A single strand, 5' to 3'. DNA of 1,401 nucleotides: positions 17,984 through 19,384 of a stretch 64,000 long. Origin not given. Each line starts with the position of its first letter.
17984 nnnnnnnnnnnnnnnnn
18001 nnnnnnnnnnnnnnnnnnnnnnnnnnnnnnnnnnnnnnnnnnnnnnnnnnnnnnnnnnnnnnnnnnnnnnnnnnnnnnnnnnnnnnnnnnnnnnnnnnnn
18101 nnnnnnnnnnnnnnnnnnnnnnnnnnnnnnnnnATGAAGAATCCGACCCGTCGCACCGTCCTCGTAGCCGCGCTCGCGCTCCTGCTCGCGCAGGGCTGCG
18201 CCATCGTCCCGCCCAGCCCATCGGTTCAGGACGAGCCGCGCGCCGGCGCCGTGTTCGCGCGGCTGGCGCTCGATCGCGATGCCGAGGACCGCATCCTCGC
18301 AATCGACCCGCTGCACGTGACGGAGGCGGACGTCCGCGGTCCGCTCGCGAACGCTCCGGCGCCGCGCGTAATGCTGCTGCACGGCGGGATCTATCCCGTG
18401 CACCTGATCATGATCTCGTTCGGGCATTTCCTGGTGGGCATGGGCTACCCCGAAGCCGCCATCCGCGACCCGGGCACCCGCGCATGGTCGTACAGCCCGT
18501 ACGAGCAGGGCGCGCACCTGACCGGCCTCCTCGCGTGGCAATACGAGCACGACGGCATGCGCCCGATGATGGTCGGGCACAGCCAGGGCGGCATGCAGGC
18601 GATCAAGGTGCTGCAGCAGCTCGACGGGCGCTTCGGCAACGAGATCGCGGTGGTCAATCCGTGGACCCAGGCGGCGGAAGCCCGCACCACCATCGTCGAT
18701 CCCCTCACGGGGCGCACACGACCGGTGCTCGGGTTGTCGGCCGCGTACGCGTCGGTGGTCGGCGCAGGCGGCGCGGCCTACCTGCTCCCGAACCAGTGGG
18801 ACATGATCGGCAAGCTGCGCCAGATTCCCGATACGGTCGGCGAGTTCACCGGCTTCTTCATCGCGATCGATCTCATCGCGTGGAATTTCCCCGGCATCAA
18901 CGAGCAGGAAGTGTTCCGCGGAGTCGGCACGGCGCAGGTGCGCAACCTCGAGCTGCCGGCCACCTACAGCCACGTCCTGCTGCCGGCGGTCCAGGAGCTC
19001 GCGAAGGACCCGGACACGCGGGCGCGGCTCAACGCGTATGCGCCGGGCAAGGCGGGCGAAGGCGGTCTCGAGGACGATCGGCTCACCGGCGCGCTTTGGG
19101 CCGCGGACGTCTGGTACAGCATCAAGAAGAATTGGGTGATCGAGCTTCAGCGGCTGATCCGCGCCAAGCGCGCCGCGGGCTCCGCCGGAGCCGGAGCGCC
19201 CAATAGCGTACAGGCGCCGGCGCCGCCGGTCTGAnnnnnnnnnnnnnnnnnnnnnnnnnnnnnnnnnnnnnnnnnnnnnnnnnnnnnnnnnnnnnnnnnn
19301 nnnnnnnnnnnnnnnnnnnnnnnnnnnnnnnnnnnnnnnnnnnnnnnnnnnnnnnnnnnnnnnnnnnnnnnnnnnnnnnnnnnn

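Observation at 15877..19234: Two paralogous exported Ser-hydrolase-like proteins sandwiching a cytoplasmic acyltransferase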

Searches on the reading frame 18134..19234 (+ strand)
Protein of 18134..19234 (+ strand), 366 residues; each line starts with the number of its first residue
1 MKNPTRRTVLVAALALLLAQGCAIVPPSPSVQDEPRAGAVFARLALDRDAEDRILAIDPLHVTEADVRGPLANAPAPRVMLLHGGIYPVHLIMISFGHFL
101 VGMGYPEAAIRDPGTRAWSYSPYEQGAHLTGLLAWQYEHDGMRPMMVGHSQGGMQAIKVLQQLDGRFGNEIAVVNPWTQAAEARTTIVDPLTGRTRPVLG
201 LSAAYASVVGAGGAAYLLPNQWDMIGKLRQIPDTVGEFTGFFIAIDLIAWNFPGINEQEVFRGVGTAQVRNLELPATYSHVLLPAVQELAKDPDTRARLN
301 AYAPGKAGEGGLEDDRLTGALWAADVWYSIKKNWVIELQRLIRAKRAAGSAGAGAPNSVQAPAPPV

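Call 7: search_protein_families(library=pfam, proteins=[window:18134-19234:+], max_evalue=0.01)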
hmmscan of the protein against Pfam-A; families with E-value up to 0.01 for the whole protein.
window:18134-19234:+ (366 aa): 0 families

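Call 10: search_protein_families(library=ncbifam, proteins=[window:18134-19234:+], max_evalue=0.01)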
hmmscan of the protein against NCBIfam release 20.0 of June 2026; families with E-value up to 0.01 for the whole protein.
window:18134-19234:+ (366 aa): 0 families

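Call 11: find_homologous_proteins(query=window:18134-19234:+)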
Query window:18134-19234:+ (366 aa): 1686 proteins with E <= 0.001 among 8000 candidates; the best 120 are listed.
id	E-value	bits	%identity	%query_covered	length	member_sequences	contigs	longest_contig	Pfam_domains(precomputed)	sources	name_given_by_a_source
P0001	2.3e-243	825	100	100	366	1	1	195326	-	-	-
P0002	3.3e-194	663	82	93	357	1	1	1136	-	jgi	jgi:hypothetical protein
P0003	2.2e-193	661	84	91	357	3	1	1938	-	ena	-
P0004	3.9e-185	634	76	98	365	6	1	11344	-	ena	-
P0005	2.7e-184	631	81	90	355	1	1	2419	-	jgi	jgi:hypothetical protein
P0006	1.7e-183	628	81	90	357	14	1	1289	-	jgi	-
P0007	5.4e-183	627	78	95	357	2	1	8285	-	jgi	jgi:hypothetical protein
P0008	1.4e-182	625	79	94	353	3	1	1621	-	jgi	-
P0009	4.6e-182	623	77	92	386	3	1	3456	-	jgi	-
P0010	2.2e-176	605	76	95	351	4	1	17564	-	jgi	jgi:hypothetical protein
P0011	8.6e-176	603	74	96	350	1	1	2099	-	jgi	jgi:hypothetical protein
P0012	1.7e-174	599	77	89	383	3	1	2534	-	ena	-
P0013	6.8e-172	590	73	95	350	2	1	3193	-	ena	-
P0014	1.4e-171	589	71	99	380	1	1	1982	-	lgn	-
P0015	2.0e-169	582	70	93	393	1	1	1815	-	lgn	-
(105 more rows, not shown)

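Call 13: search_solved_structures(query=window:18134-19234:+, max_evalue=10)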
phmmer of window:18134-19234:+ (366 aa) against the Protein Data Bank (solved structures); distinct sequences matched with E-value up to 10: 18.
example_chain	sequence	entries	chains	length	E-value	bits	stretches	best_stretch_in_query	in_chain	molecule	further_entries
3c5w_A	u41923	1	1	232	0.044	16.3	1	278-343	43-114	PP2A A subunit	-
2pkg_A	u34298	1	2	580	0.18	14.3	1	279-343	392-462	Serine/threonine-protein phosphatase 2A 65 kDa regulatory subunit A alpha isoform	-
2nyl_A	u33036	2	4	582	0.18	14.3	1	279-343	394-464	Protein phosphatase 2, regulatory subunit A (PR 65), alpha isoform | Protein phosphatase 2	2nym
3dw8_A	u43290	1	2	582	0.18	14.3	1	279-343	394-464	Serine/threonine-protein phosphatase 2A 65 kDa regulatory subunit A alpha isoform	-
8so0_A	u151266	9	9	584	0.19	14.3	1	279-343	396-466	Serine/threonine-protein phosphatase 2A 65 kDa regulatory subunit A alpha isoform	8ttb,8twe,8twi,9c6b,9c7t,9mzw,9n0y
4i5l_A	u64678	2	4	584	0.19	14.3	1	279-343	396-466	Serine/threonine-protein phosphatase 2A 65 kDa regulatory subunit A alpha isoform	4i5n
5w0w_A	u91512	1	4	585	0.19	14.3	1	279-343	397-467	Serine/threonine-protein phosphatase 2A 65 kDa regulatory subunit A alpha isoform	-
6iur_A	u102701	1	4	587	0.19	14.2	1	279-343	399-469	PP2A scaffolding subunit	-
1b3u_A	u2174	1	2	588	0.19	14.2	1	279-343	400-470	PROTEIN (PROTEIN PHOSPHATASE PP2A)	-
2ie3_A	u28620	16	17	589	0.19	14.2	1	279-343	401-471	Protein Phosphatase 2, regulatory subunit A (PR 65), alpha isoform | Serine/threonine-protein phosphatase 2A 65 kDa regulatory subunit A alpha isoform | PP2A-A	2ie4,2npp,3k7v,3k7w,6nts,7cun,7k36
3fga_A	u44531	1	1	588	0.19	14.2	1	279-343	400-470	Serine/threonine-protein phosphatase 2A 65 kDa regulatory subunit A alpha isoform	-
2iae_A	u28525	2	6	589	0.19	14.2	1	279-343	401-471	Serine/threonine-protein phosphatase 2A 65 kDa regulatory subunit A alpha isoform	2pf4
8rbx_p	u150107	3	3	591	0.19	14.2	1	279-343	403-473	Serine/threonine-protein phosphatase 2A 65 kDa regulatory subunit A alpha isoform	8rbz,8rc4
6ef4_A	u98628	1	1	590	0.19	14.2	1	279-343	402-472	Serine/threonine-protein phosphatase 2A 65 kDa regulatory subunit A alpha isoform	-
8uwb_A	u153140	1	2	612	0.2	14.1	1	279-343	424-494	Serine/threonine-protein phosphatase 2A catalytic subunit alpha isoform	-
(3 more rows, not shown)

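Call 21: find_related_loci(query=A2, collection=genome_contigs, flank=10000)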
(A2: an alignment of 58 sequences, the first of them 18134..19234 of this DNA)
Query A2 (366 aa) in genome_contigs; peptide patterns used: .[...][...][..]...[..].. (x = any residue, [..] = any of these).
478 stretches matched a pattern; 445 encode a relative of the query (tblastn E <= 1e-3); the best 80 are kept; 80 distinct loci.
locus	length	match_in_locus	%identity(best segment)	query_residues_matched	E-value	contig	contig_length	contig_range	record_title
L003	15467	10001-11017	78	21-359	0e+0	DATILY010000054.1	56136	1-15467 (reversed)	MAG TPA_asm: Casimicrobiaceae bacterium isolate SMAG_U15756 k141_4414576, whole genome shotgun sequence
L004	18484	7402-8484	69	1-364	6e-172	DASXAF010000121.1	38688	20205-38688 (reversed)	MAG TPA_asm: Casimicrobiaceae bacterium isolate SMAG_U3758 k141_2384773, whole genome shotgun sequence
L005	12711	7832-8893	69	3-357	3e-169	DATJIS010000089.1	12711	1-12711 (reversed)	MAG TPA_asm: Casimicrobiaceae bacterium isolate SMAG_U15544 k141_9135486, whole genome shotgun sequence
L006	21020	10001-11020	60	6-346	5e-130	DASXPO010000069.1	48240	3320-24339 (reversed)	MAG TPA_asm: Casimicrobiaceae bacterium isolate SMAG_U5410 k141_5608004, whole genome shotgun sequence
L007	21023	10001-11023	61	2-346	3e-126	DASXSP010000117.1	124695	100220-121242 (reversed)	MAG TPA_asm: Casimicrobiaceae bacterium isolate SMAG_U4669 k141_1902521, whole genome shotgun sequence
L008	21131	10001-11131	56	2-365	1e-125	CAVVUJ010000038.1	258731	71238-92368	MAG: uncultured beta proteobacterium isolate MFD02979.bin.2.127 genome assembly, contig: contig_9125, whole genome shotg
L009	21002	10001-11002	57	7-347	9e-125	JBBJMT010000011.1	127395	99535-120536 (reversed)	MAG: Casimicrobiaceae bacterium isolate RUP_SRG_25 NODE_127_length_127395_cov_12.022994, whole genome shotgun sequence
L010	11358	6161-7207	57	1-347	3e-124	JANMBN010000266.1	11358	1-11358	MAG: Betaproteobacteria bacterium isolate OTE_1_metabat_32 OTE_1_k141_1754088, whole genome shotgun sequence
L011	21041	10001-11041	58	6-347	6e-124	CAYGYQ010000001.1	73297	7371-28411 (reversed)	MAG TPA_asm: uncultured Bordetella sp. isolate ERP119294_co1_452 genome assembly, contig: NODE_343_length_73297_cov_10.1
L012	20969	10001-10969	59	27-349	4e-123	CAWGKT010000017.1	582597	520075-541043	MAG: uncultured beta proteobacterium isolate MFD02242.bin.1.262 genome assembly, contig: contig_7077, whole genome shotg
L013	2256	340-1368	59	1-345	5e-129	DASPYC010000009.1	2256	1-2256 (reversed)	MAG TPA_asm: Casimicrobiaceae bacterium isolate SMAG_U11583 k141_1039659, whole genome shotgun sequence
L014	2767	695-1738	57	1-348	4e-126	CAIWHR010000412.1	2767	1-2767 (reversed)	MAG: uncultured beta proteobacterium isolate Ja1_bin-0608 genome assembly, contig: bin-0608:412/644, whole genome shotgu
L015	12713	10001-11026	57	7-356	1e-120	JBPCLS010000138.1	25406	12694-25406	MAG: Casimicrobiaceae bacterium isolate TH_ant_mag_84 S1Ck127_8275912_flag_0_multi_6.1210_len_25406, whole genome shotgu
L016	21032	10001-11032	55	10-350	1e-119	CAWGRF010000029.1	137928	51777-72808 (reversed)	MAG: uncultured beta proteobacterium isolate MFD06742.bin.1.142 genome assembly, contig: contig_74539, whole genome shot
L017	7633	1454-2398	59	34-346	3e-118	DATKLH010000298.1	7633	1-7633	MAG TPA_asm: Casimicrobiaceae bacterium isolate SMAG_U14680 k141_3290717, whole genome shotgun sequence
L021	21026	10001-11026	55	7-348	7e-117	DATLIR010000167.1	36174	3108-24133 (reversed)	MAG TPA_asm: Casimicrobiaceae bacterium isolate SMAG_U13674 k141_3888089, whole genome shotgun sequence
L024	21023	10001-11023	55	4-342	2e-116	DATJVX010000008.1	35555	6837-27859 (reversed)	MAG TPA_asm: Casimicrobiaceae bacterium isolate SMAG_U15084 k141_1062343, whole genome shotgun sequence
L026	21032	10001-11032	54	7-348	3e-116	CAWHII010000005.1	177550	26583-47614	MAG: uncultured beta proteobacterium isolate MFD02134.bin.1.97 genome assembly, contig: contig_72022, whole genome shotg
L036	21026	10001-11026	54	3-347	4e-115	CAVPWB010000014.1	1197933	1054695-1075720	MAG: uncultured proteobacterium isolate MFD00392.bin.1.331 genome assembly, contig: contig_7018, whole genome shotgun se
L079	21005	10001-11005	57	21-360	3e-110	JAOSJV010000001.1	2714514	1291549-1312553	MAG: Burkholderiales bacterium isolate FR_12 FR-Burkholderiales-1_s1, whole genome shotgun sequence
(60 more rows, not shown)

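Call 28: predict_structure(alignment_id=A2)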
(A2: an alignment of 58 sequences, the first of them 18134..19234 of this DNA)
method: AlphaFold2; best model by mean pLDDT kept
length: 366 residues; sequences in the alignment: 58
mean_pLDDT: 92.6   pTM: 0.89
mean pLDDT of the five models: 92.6, 91.8, 91.5, 91.4, 91.0
residues with pLDDT >= 90: 292; 70-90: 57; 50-70: 17; < 50: 0
segments of 3 or more residues with pLDDT < 50: none
pLDDT, mean of each block of 10 residues (from residue 1): 83 89 71 86 94 98 98 98 94 98 98 97 97 98 98 98 97 97 98 97 98 91 95 98 91 77 98 93 96 95 78 76 97 99 96 78 82
secondary structure, 60 per line:
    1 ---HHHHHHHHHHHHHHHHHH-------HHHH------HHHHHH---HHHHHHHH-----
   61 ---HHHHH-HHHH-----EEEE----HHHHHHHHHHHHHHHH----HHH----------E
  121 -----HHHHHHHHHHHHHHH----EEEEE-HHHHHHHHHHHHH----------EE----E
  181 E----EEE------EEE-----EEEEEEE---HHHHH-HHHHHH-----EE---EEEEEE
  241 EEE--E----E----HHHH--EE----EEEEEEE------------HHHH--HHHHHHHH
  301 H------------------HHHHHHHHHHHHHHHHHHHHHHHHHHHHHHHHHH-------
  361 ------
elements in order: H4-21 H29-32 H39-44 H48-55 H64-68 H70-73 E79-82 H87-102 H126-140 E145-149 H151-163 E186-188 E195-197 E203-209 H213-217 H219-224 E235-243 H256-259 E268-274 H287-290 H293-301 H320-353

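Call 31: fold_search(model_id=the predicted structure, library=pdb)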
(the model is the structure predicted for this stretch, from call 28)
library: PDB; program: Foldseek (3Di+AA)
matches with E <= 10: 765; with E <= 0.001: 7
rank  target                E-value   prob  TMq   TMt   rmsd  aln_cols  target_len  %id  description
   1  6nkc_B                2.0e-04  1.00  0.32  0.61   6.5       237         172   13  Crystal Structure of the Lipase Lip_vut1 from Goat Rumen metagenome. (released 2020-01-22)
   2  6nkc_A                2.1e-04  1.00  0.32  0.62   5.8       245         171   13  Crystal Structure of the Lipase Lip_vut1 from Goat Rumen metagenome. (released 2020-01-22)
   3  1t2n                  6.0e-04  1.00  0.32  0.60   5.3       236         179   14  Structure of a thermostable triple mutant of Bacillus subtilis lipase obtained through directed evolution (released 2004-11-23)
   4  7r25                  7.1e-04  1.00  0.29  0.53   7.5       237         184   14  Bacillus pumilus Lipase A (released 2022-05-25)
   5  7v6d_B                7.5e-04  0.99  0.37  0.37  12.4       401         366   15  Structure of lipase B from Lasiodiplodia theobromae (released 2021-10-13)
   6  1i6w_B                8.8e-04  1.00  0.29  0.54   7.6       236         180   15  THE CRYSTAL STRUCTURE OF BACILLUS SUBTILIS LIPASE: A MINIMAL ALPHA/BETA HYDROLASE ENZYME (released 2001-05-23)
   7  1t4m                  9.3e-04  1.00  0.30  0.57   7.4       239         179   15  STRUCTURE OF A THERMOSTABLE DOUBLE MUTANT OF BACILLUS SUBTILIS LIPASE OBTAINED THROUGH DIRECTED EVOLUTION (released 2004-11-23)
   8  3qmw_A                1.1e-03  0.97  0.26  0.35   8.9       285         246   15  RedJ with PEG molecule bound in the active site (released 2011-05-04)
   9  7v3k_C                1.3e-03  1.00  0.35  0.43   8.0       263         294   14  crystal structure of MAJ1 (released 2022-08-17)
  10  7v6d_A                1.3e-03  0.99  0.37  0.37  13.2       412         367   14  Structure of lipase B from Lasiodiplodia theobromae (released 2021-10-13)
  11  3qmw_C                1.8e-03  0.98  0.29  0.39   7.7       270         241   16  RedJ with PEG molecule bound in the active site (released 2011-05-04)
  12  9cel_C                2.4e-03  0.92  0.27  0.36  19.4       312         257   13  Juvenimicin Thioesterase (released 2024-09-18)
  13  3qzu_A                3.0e-03  1.00  0.29  0.53   7.9       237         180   14  Crystal structure of Bacillus subtilis Lipase A 7-fold mutant; the outcome of directed evolution towards thermostabili (released 2012-02-08)
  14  3qmm_A                3.2e-03  1.00  0.32  0.59   5.8       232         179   15  Structure of 6B, a thermostable mutant of Bacillus subtilis lipase obtained through directed evolution (released 2011-10-05)
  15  9cel_D                3.7e-03  0.94  0.26  0.34   8.4       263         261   16  Juvenimicin Thioesterase (released 2024-09-18)
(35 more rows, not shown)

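Call 33: search_protein_families(library=pfam, proteins=[L026:7746-8486:+, L026:8528-9811:-, L026:9761-11047:+, L026:11220-11723:+, L026:12377-13738:+, L026:14004-14984:-, L026:15065-16054:+, L026:5995-6942:-], max_evalue=0.001)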
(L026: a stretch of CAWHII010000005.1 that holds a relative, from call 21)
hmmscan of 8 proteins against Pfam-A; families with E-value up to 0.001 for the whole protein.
L026:7746-8486:+ (246 aa): 0 families

L026:8528-9811:- (427 aa): 3 families
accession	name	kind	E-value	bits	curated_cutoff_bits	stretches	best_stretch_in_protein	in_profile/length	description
PF01053.26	Cys_Met_Meta_PP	-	2.9e-107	359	27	1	48-423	2-380/381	Cys/Met metabolism PLP-dependent enzyme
PF00266.25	Aminotran_5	-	1.4e-05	24.7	21.5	1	120-240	76-201/371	Aminotransferase class-V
PF00155.27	Aminotran_1_2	-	0.00042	20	19.7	1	112-217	68-187/361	Aminotransferase class I and II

L026:9761-11047:+ (428 aa): 0 families

L026:11220-11723:+ (167 aa): 2 families
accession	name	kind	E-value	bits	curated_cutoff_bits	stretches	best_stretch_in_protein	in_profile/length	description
PF01476.26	LysM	-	2.8e-12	46.8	20.9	1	117-165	1-43/43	LysM domain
PF04972.22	BON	-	1.3e-06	29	27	1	55-108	17-68/69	BON domain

L026:12377-13738:+ (453 aa): 4 families
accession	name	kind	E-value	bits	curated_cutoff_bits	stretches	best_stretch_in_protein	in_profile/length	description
PF00270.35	DEAD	-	5.6e-50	169.8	26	1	29-199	1-161/167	DEAD/DEAH box helicase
PF00271.37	Helicase_C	-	1.6e-31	109.3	23.5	1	241-349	2-110/110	Helicase conserved C-terminal domain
PF04851.21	ResIII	-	5.1e-05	23.7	22.5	1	30-198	6-162/164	Type III restriction enzyme, res subunit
PF13604.12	AAA_30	-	6.8e-05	23.1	27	1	30-171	4-101/191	AAA domain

L026:14004-14984:- (326 aa): 3 families
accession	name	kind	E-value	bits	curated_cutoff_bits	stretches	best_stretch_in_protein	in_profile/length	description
PF08223.16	PaaX_C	-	6.5e-28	97.4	22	1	209-300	1-90/91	PaaX-like protein C-terminal domain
PF07848.18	PaaX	-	1.9e-26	92.5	24.8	1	39-108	1-70/70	PaaX-like protein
PF20803.2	PaaX_M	-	1.7e-07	31.7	24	1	125-194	2-73/83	PaaX protein central Cas2-like domain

L026:15065-16054:+ (329 aa): 1 family
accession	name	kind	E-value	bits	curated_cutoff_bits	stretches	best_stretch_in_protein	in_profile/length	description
PF05138.18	PaaA_PaaC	-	1.3e-98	329.8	28.5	1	36-310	4-263/263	Phenylacetic acid catabolic protein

L026:5995-6942:- (315 aa): 3 families
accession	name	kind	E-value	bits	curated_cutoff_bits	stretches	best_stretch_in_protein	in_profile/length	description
PF01135.25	PCMT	-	3.3e-64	217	20.3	1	101-306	2-209/210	Protein-L-isoaspartate(D-aspartate) O-methyltransferase (PCMT)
PF13649.12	Methyltransf_25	-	3.4e-05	24.9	27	1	176-246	1-72/97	Methyltransferase domain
PF00398.26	RrnaAD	-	8.9e-05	22.1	24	1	167-229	25-85/263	Ribosomal RNA adenine dimethylase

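Call 58: search_protein_families(library=pfam, proteins=[L006:16809-18083:+, L021:16470-17702:+, L036:16614-17912:+, L079:16618-17889:+, L006:19176-20144:+, L006:20206-20715:+, L024:17798-19276:+, L009:18858-20414:+, L021:17954-18652:+, L036:18018-18527:+], max_evalue=0.001)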
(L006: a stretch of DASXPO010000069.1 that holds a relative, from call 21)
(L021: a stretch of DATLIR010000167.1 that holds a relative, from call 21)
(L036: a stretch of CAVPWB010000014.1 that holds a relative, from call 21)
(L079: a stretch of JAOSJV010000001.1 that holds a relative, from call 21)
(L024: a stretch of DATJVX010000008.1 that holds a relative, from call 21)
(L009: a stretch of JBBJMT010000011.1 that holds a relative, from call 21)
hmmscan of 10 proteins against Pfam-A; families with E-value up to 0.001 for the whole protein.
L006:16809-18083:+ (424 aa): 2 families
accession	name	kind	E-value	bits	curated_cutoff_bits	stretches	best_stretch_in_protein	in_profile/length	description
PF03279.18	Lip_A_acyltrans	-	2e-40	139.3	22.3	1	142-402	42-294/295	Bacterial lipid A biosynthesis acyltransferase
PF01648.25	ACPS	-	1.8e-10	41.3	25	1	12-100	2-90/111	4'-phosphopantetheinyl transferase superfamily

L021:16470-17702:+ (410 aa): 2 families
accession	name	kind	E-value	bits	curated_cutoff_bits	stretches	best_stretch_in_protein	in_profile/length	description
PF03279.18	Lip_A_acyltrans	-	6.3e-40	137.6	22.3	1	141-403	40-294/295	Bacterial lipid A biosynthesis acyltransferase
PF01648.25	ACPS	-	4.6e-08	33.5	25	1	13-98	2-87/111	4'-phosphopantetheinyl transferase superfamily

L036:16614-17912:+ (432 aa): 2 families
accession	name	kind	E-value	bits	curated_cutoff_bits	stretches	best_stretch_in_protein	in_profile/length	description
PF03279.18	Lip_A_acyltrans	-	3e-42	145.3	22.3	1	149-408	43-294/295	Bacterial lipid A biosynthesis acyltransferase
PF01648.25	ACPS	-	4.4e-08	33.6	25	1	18-111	2-95/111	4'-phosphopantetheinyl transferase superfamily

L079:16618-17889:+ (423 aa): 2 families
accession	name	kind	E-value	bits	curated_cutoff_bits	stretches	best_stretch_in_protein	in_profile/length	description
PF03279.18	Lip_A_acyltrans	-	2.2e-38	132.5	22.3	1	143-405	41-295/295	Bacterial lipid A biosynthesis acyltransferase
PF01648.25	ACPS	-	3.1e-09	37.3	25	1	14-105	2-93/111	4'-phosphopantetheinyl transferase superfamily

L006:19176-20144:+ (322 aa): 8 families
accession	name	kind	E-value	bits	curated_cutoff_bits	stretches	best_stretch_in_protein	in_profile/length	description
PF00583.31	Acetyltransf_1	-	9.7e-15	55.3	20.7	1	208-298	24-116/116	Acetyltransferase (GNAT) family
PF13508.13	Acetyltransf_7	-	2.7e-13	50.5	27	1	216-299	2-83/84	Acetyltransferase (GNAT) domain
PF12802.13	MarR_2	-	2.2e-10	41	27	1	45-101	5-61/61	MarR family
PF13673.13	Acetyltransf_10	-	5.4e-10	39.8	23.6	1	206-306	20-115/128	Acetyltransferase (GNAT) domain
PF01047.28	MarR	-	2.9e-08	33.9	24.6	1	44-101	2-58/59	MarR family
PF13463.12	HTH_27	-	2.2e-07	31.5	22.2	1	47-110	5-68/68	Winged helix DNA-binding domain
PF22381.2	Staph_reg_Sar_Rot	-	4.4e-07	30.3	27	1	44-114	13-82/85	Transcriptional regulator SarA/Rot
PF08445.16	FR47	-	0.00031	21.1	22.1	1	241-304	21-83/86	FR47-like protein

L006:20206-20715:+ (169 aa): 1 family
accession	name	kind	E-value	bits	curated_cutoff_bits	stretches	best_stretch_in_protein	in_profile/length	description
PF09351.15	DUF1993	-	2.2e-63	213.5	23.4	1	5-165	1-161/161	Domain of unknown function (DUF1993)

L024:17798-19276:+ (492 aa): 2 families
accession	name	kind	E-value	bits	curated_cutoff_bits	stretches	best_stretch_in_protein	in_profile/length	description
PF01979.26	Amidohydro_1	-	1.4e-53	182.8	25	1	109-471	2-344/345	Amidohydrolase family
PF07969.17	Amidohydro_3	-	4.5e-14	53.2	29.7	1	298-473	300-472/472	Amidohydrolase family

L009:18858-20414:+ (518 aa): 1 family
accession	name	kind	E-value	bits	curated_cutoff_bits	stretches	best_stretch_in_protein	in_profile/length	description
PF14224.11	DUF4331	-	4.5e-102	342.9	27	1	23-491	1-420/421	Domain of unknown function (DUF4331)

L021:17954-18652:+ (232 aa): 1 family
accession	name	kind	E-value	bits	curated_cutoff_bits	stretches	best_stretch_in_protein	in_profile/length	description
PF04654.17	DUF599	-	7.9e-57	192.5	27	1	18-225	2-210/211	Protein of unknown function, DUF599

L036:18018-18527:+ (169 aa): 1 family
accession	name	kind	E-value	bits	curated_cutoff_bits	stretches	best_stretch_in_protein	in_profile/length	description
PF09351.15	DUF1993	-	2.1e-58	197.3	23.4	1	5-165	1-161/161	Domain of unknown function (DUF1993)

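Call 64: search_solved_structures(query=A2, max_evalue=10, show_alignments=3)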
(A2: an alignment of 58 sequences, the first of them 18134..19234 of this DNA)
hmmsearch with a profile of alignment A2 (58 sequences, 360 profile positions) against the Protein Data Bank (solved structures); distinct sequences matched with E-value up to 10: 8.
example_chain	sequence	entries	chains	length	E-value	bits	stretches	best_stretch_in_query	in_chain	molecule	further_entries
4x00_A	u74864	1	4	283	0.0042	19.5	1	123-164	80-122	Putative hydrolase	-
4rnc_A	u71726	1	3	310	0.65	12.3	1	124-163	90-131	Esterase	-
5h6b_A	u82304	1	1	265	0.67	12.3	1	150-171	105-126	Putative secreted lipase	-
5h6g_A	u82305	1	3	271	0.67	12.3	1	150-171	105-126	Putative secreted lipase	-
2k2q_B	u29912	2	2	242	0.72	12.2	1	115-168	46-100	Surfactin synthetase thioesterase subunit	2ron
3c5v_A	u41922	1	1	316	1.5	11.1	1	149-164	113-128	Protein phosphatase methylesterase 1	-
1wu8_A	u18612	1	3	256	2.4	10.4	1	191-259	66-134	hypothetical protein PH0463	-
2wr8_A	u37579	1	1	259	2.5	10.4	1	191-259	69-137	PUTATIVE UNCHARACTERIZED PROTEIN PH0463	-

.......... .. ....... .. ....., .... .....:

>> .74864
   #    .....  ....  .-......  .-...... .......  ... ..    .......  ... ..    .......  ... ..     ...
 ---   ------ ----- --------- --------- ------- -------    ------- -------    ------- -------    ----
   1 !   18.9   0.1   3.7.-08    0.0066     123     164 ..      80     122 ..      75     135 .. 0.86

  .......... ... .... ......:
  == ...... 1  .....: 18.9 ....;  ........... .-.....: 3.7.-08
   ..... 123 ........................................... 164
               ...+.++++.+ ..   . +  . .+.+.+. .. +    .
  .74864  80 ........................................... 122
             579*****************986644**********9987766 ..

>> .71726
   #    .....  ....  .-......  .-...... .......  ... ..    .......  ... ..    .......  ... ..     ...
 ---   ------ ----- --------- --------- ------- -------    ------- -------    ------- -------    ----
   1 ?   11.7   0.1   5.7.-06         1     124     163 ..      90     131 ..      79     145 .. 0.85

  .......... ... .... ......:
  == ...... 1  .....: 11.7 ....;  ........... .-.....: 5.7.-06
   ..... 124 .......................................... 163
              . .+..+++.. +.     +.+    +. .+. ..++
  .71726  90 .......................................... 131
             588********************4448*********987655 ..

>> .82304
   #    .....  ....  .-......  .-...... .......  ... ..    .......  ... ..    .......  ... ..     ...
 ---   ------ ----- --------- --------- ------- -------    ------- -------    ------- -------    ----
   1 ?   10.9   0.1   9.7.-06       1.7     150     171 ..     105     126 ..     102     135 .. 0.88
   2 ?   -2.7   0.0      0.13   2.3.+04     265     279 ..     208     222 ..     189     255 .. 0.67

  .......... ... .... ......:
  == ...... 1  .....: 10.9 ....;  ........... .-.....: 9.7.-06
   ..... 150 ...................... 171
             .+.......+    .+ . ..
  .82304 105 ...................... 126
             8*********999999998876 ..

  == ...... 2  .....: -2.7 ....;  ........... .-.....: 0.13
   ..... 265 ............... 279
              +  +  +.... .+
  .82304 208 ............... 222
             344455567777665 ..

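Call 65: search_protein_families(library=pfam, proteins=[window:18134-19234:+], max_evalue=10)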
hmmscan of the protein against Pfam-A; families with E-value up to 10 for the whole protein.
window:18134-19234:+ (366 aa): 1 family
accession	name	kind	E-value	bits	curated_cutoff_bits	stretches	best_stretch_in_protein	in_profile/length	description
PF21313.2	EthR_C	-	0.025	15.3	27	1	325-358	34-67/111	Transcriptional regulator EthR, C-terminal domain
